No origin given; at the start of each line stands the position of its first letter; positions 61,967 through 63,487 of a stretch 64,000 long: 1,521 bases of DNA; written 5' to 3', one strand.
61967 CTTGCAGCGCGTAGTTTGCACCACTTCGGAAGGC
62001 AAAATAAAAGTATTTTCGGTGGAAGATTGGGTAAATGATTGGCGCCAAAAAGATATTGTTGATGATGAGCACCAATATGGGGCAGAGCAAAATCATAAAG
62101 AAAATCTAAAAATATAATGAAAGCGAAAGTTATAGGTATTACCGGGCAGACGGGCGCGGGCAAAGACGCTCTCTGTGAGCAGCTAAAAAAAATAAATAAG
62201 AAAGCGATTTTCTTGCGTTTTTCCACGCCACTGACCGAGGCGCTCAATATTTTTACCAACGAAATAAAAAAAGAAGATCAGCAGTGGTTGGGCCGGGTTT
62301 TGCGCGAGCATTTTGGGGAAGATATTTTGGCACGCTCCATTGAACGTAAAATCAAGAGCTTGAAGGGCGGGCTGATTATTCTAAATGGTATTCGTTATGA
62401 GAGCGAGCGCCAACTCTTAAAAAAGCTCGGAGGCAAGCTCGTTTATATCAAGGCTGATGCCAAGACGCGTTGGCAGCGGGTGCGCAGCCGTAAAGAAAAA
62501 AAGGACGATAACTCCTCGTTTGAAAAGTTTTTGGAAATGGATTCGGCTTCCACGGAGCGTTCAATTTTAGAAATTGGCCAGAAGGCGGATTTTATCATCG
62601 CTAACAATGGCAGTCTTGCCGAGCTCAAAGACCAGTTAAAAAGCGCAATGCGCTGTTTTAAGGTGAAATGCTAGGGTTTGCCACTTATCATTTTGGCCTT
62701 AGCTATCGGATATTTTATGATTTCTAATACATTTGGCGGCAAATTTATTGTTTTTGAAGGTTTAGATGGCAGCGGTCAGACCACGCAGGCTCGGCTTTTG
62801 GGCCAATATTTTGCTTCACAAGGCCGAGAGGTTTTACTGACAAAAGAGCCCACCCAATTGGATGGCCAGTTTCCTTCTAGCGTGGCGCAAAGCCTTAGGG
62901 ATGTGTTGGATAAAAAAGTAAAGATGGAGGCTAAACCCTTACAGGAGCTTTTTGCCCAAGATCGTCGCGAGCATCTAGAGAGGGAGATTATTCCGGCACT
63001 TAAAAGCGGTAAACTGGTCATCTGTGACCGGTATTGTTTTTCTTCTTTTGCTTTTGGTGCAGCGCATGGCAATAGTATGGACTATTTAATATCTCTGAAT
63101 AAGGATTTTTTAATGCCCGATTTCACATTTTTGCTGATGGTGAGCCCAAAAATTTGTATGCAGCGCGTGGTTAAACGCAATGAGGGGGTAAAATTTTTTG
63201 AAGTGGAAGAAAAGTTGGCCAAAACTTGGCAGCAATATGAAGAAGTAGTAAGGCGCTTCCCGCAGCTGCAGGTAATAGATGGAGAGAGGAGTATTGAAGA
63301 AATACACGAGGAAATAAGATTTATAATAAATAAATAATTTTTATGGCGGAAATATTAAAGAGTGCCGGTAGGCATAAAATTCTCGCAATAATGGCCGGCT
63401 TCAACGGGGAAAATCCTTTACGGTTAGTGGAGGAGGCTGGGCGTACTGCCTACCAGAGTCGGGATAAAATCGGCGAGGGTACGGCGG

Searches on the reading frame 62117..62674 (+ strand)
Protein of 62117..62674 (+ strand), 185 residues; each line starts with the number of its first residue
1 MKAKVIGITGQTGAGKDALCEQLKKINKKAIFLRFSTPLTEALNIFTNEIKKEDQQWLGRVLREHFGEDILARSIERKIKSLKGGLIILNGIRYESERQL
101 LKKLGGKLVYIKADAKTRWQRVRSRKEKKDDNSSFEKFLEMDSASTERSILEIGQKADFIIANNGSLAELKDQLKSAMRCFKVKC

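Call 77: search_protein_families(library=pfam, proteins=[window:62117-62674:+], max_evalue=0.001)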
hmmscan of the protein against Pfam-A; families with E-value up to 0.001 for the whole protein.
window:62117-62674:+ (185 aa): 3 families
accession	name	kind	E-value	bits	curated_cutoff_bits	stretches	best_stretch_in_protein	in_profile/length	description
PF13238.12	AAA_18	-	2.5e-10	41.3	29.4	1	6-132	1-121/128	AAA domain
PF21448.3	DNMK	-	6e-06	26.5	27.1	0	86-172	169-231/232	Deoxynucleotide monophosphate kinase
PF01121.26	CoaE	-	0.00039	20.6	27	0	5-72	2-58/180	Dephospho-CoA kinase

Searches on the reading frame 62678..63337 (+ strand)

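Call 77: search_protein_families(library=pfam, proteins=[window:62678-63337:+], max_evalue=0.001)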
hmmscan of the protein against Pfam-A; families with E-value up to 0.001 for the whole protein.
window:62678-63337:+ (219 aa): 2 families
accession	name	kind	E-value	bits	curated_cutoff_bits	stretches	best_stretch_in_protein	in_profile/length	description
PF02223.23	Thymidylate_kin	-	9.4e-45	153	27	1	26-213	1-185/185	Thymidylate kinase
PF13521.12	AAA_28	-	0.00011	22.9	27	1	24-187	2-149/164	AAA domain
